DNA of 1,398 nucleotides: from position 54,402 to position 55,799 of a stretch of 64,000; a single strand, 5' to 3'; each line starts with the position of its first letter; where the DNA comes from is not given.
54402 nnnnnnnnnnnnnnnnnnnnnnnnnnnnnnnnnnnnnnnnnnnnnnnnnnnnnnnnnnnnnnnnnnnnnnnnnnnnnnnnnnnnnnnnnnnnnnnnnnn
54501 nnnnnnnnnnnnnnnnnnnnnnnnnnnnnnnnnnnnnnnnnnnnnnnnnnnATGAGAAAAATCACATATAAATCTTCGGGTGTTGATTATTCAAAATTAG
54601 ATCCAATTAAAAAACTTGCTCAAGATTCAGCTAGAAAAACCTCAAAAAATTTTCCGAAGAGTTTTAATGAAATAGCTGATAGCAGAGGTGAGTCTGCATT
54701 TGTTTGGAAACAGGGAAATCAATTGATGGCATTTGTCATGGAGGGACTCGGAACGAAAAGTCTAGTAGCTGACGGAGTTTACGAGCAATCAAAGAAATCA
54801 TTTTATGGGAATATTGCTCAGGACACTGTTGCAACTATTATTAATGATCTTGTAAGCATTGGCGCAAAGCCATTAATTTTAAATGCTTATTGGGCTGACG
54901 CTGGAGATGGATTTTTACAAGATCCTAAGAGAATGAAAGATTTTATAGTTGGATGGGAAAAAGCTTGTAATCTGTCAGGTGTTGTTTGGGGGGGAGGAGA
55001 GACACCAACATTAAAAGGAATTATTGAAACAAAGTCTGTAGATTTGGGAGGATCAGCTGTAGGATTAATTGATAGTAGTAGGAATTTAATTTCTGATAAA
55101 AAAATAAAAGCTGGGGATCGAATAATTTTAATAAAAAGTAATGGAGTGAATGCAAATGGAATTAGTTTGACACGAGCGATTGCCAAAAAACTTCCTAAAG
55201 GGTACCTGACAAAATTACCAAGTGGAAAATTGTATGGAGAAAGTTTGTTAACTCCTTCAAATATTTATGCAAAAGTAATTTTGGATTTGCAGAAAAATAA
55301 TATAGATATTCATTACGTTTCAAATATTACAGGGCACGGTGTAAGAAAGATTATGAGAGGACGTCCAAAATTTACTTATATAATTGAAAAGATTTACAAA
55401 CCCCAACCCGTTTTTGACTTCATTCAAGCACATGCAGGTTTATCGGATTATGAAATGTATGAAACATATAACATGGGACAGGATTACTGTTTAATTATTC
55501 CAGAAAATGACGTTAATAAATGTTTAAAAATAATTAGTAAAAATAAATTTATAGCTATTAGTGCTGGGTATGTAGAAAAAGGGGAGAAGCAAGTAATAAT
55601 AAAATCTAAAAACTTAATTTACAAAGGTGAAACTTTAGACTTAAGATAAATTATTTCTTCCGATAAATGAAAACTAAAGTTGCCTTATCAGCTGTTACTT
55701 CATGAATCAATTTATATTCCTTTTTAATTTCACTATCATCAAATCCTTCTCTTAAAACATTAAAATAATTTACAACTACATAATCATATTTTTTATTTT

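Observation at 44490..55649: Near-complete purine de novo cluster with two domain fusions in an apparently reduced, AT-rich genome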

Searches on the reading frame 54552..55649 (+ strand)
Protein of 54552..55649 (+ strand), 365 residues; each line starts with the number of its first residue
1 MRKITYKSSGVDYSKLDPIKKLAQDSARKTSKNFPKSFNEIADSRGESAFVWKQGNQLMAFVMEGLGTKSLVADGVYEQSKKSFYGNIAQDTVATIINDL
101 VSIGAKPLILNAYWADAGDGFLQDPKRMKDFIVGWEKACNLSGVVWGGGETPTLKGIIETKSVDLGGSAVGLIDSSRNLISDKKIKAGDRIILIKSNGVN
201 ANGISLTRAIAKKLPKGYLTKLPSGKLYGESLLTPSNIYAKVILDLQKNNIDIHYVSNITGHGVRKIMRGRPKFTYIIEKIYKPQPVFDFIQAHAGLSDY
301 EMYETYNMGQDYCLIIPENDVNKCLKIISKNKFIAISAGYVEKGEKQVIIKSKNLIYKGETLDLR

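Call 3: search_protein_families(library=pfam, proteins=[window:54552-55649:+])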
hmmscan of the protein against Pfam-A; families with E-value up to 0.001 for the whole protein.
window:54552-55649:+ (365 aa): 2 families
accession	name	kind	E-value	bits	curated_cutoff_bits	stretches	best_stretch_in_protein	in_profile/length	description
PF02769.27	AIRS_C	-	1.2e-10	42.2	23.1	1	186-349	1-153/156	AIR synthase related protein, C-terminal domain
PF00586.29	AIRS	-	1.1e-09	39.2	24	1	49-173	4-112/112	AIR synthase related protein, N-terminal domain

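Call 8: search_protein_families(library=ncbifam, proteins=[window:54552-55649:+])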
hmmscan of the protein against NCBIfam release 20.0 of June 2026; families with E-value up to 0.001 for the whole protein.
window:54552-55649:+ (365 aa): 3 families
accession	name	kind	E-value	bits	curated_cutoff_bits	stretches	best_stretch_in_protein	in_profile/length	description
TIGR00878.1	purM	equivalog_domain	3.4e-55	187.6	236.35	1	4-343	1-331/332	phosphoribosylformylglycinamidine cyclo-ligase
TIGR02124.1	hypE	equivalog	1.1e-05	24.6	251.6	1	86-352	63-312/332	hydrogenase expression/formation protein HypE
TIGR01379.1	thiL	equivalog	8.2e-05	21.7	184.15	0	87-209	59-171/320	thiamine-phosphate kinase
